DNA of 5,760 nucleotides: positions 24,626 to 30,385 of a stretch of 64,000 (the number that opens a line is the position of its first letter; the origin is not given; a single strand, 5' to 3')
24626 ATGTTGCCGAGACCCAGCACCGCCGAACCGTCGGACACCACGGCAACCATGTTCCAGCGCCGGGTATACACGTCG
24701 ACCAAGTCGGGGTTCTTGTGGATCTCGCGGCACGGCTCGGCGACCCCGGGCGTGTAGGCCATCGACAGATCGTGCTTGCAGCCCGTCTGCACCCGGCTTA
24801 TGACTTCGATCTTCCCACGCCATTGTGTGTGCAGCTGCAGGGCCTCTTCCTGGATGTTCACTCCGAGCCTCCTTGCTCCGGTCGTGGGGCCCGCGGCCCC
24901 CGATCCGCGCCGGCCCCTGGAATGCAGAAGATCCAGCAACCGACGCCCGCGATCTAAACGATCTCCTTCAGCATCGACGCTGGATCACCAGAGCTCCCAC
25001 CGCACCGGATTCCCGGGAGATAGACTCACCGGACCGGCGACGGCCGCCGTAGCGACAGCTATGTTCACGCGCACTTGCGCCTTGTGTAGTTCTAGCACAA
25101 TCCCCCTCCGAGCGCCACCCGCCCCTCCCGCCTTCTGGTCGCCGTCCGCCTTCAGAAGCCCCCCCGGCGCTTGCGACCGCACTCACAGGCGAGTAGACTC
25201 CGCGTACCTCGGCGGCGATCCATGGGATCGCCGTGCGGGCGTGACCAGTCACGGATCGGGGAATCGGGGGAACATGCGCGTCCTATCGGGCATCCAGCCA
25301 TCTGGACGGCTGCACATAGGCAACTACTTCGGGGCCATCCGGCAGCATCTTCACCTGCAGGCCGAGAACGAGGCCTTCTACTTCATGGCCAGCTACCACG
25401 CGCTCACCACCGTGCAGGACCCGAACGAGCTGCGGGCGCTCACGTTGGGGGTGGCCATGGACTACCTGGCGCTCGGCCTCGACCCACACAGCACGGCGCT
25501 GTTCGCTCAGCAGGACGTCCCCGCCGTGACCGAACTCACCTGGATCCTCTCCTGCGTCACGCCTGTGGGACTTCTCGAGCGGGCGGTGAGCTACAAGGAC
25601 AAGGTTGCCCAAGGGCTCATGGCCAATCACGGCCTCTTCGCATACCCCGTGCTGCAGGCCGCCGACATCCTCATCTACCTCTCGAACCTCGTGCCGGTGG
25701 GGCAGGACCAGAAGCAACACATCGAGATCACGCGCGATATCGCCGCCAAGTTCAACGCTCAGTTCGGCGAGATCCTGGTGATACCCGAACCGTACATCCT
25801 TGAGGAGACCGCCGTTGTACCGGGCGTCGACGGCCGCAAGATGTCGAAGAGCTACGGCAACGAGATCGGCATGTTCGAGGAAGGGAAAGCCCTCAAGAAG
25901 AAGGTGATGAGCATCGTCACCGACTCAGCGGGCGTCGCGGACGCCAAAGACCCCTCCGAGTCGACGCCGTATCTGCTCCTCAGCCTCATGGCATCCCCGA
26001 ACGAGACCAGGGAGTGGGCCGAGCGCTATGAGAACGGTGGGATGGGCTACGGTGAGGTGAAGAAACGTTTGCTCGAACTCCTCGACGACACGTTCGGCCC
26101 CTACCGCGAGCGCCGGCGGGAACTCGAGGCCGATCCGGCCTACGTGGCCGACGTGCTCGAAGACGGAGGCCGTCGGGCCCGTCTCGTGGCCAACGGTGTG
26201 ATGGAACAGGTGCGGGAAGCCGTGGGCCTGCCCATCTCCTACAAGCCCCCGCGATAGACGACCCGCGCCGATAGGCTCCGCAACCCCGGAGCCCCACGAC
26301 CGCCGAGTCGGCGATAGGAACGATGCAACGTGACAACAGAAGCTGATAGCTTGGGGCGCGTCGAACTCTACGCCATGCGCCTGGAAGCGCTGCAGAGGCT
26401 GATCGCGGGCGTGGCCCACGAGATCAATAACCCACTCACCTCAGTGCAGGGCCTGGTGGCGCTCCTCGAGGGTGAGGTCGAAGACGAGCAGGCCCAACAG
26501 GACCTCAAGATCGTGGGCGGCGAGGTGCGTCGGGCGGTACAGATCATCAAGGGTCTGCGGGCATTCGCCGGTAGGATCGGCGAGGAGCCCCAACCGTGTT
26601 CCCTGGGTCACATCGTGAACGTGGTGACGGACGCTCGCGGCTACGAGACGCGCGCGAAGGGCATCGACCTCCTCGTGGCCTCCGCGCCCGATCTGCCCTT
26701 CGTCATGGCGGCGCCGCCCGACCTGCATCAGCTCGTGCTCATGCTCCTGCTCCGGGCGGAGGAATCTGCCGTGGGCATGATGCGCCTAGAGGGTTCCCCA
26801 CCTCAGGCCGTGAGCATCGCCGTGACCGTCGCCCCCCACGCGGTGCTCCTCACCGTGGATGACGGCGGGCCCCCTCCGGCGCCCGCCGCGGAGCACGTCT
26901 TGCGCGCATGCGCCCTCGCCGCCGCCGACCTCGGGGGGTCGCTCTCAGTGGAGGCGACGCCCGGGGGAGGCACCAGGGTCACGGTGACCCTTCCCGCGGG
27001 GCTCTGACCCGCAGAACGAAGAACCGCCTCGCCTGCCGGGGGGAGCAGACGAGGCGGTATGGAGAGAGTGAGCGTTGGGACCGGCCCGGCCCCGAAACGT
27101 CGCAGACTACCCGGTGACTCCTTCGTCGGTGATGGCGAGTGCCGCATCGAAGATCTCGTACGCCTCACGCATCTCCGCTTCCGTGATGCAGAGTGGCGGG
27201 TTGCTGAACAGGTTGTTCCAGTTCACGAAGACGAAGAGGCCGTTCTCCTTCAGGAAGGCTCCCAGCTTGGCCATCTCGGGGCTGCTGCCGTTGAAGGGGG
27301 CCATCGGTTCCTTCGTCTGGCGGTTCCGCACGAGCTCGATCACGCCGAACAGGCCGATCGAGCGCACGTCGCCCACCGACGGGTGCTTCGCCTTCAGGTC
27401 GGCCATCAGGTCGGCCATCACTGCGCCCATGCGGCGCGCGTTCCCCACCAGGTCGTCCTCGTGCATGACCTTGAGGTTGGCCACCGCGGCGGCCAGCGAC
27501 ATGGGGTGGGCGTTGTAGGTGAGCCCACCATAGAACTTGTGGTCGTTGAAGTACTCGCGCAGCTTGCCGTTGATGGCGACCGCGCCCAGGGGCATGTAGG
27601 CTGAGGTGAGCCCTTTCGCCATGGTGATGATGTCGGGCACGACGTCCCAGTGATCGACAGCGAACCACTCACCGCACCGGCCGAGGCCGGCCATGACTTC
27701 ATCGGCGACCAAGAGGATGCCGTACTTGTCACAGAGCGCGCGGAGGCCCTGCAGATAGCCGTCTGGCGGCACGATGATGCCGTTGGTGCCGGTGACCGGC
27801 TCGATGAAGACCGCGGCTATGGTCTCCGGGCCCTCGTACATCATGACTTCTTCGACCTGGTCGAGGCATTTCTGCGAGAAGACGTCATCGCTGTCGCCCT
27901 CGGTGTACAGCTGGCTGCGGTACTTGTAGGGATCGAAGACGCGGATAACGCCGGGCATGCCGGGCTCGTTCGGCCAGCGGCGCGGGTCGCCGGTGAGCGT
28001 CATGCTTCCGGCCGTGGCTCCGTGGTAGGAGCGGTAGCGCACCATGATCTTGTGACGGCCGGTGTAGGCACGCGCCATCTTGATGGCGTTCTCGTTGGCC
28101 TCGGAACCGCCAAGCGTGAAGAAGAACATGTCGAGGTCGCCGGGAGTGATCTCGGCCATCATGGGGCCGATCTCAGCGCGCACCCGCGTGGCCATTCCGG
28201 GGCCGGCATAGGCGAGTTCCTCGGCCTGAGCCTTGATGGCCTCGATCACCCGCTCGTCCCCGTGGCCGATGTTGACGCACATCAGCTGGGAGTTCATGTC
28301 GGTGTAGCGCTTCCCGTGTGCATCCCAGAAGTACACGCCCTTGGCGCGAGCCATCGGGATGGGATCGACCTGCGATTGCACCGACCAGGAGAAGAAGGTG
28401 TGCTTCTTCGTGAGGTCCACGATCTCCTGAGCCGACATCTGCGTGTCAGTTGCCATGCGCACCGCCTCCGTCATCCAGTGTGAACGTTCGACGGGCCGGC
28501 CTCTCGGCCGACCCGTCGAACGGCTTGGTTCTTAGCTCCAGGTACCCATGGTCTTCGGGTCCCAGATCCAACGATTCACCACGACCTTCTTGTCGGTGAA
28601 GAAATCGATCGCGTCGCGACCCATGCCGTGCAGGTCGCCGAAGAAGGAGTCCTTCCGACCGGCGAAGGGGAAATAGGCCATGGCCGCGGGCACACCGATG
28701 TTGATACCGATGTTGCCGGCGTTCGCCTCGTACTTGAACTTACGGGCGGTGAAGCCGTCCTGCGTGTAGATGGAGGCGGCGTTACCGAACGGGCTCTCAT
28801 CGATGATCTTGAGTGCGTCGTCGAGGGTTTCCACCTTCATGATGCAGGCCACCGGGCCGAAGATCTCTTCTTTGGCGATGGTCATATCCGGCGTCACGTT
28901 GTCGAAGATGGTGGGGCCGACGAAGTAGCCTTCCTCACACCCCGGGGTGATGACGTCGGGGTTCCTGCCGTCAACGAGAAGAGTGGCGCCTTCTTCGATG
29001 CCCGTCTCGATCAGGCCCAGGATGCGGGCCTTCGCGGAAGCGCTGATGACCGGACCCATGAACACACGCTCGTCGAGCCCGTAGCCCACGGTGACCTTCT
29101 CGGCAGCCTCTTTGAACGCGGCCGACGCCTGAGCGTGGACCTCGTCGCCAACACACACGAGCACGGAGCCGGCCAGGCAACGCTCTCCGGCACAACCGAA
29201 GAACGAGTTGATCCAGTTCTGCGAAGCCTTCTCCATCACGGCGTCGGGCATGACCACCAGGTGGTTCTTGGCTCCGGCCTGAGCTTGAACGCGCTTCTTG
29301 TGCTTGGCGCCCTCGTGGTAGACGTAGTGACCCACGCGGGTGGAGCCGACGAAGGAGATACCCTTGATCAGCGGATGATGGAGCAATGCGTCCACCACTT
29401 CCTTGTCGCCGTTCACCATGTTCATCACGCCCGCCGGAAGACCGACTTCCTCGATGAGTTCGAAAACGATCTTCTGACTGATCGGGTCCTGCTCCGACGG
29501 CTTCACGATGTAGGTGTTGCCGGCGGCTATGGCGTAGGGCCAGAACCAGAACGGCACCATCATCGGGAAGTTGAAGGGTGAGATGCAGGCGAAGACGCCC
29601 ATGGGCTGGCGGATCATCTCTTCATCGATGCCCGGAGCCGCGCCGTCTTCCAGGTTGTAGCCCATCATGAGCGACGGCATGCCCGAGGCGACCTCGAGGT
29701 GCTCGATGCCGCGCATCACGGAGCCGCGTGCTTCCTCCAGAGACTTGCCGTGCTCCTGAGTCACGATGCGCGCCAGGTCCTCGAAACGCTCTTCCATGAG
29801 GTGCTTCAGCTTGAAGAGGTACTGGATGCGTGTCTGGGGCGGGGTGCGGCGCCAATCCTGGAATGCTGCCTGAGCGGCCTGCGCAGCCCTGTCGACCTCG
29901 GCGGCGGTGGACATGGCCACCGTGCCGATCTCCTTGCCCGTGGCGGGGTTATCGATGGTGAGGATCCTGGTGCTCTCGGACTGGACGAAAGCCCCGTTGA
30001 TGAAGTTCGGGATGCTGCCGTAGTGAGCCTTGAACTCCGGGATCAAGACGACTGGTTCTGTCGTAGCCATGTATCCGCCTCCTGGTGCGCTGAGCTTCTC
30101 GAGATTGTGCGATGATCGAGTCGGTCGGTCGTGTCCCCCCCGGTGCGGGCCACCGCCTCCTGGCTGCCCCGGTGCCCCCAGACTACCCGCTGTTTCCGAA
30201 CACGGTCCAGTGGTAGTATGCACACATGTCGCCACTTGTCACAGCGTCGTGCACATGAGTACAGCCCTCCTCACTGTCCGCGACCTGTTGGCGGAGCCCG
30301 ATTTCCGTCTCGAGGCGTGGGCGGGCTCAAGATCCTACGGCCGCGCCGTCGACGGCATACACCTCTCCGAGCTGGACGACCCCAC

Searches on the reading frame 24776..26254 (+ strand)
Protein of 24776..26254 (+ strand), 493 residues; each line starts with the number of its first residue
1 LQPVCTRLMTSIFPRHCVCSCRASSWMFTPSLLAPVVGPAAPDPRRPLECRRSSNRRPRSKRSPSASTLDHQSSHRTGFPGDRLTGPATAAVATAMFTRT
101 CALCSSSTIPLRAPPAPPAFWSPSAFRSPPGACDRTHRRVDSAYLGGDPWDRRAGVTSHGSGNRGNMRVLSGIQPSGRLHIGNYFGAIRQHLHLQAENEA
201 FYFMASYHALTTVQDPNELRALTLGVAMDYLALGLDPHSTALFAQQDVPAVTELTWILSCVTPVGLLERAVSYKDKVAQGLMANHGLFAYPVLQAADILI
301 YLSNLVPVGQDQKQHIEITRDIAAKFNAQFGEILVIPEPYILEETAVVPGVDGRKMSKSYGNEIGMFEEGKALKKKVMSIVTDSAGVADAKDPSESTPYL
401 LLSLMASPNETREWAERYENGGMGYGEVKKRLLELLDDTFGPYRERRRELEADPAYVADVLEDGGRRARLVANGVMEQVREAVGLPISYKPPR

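Call 16: search_protein_families(library=pfam, proteins=[window:24776-26254:+], max_evalue=0.00001)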
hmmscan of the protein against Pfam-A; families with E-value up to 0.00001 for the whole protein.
window:24776-26254:+ (493 aa): 1 family
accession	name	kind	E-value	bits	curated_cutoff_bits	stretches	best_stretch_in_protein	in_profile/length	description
PF00579.31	tRNA-synt_1b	-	3.5e-58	197.7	21.1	1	164-440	3-291/292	tRNA synthetases class I (W and Y)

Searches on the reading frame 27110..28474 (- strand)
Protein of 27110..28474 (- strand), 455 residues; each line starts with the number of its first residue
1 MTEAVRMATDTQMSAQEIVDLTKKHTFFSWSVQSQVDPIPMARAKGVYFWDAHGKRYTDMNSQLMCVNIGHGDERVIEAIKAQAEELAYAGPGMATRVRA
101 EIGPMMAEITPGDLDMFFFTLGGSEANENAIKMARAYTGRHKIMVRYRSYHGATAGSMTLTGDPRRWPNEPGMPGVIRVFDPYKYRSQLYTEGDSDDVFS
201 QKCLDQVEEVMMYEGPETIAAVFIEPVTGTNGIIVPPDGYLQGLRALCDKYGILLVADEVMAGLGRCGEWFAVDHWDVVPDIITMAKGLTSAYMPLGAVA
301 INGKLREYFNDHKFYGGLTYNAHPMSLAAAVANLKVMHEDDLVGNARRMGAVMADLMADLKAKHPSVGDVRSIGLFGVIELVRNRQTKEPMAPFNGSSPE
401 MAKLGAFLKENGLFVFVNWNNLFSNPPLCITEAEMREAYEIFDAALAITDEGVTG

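Call 16: search_protein_families(library=pfam, proteins=[window:27110-28474:-], max_evalue=0.00001)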
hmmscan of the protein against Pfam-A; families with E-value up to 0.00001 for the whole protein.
window:27110-28474:- (455 aa): 1 family
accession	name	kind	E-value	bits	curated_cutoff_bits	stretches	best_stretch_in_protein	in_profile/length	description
PF00202.27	Aminotran_3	-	3.5e-87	293.2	30.5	1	37-446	9-403/403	Aminotransferase class-III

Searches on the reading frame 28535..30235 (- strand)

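Call 16: search_protein_families(library=pfam, proteins=[window:28535-30235:-], max_evalue=0.00001)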
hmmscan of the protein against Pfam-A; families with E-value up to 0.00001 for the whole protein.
window:28535-30235:- (567 aa): 1 family
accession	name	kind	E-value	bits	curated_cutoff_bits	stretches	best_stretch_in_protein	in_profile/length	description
PF00171.27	Aldedh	-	6.7e-140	467.1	23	1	83-552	1-461/461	Aldehyde dehydrogenase family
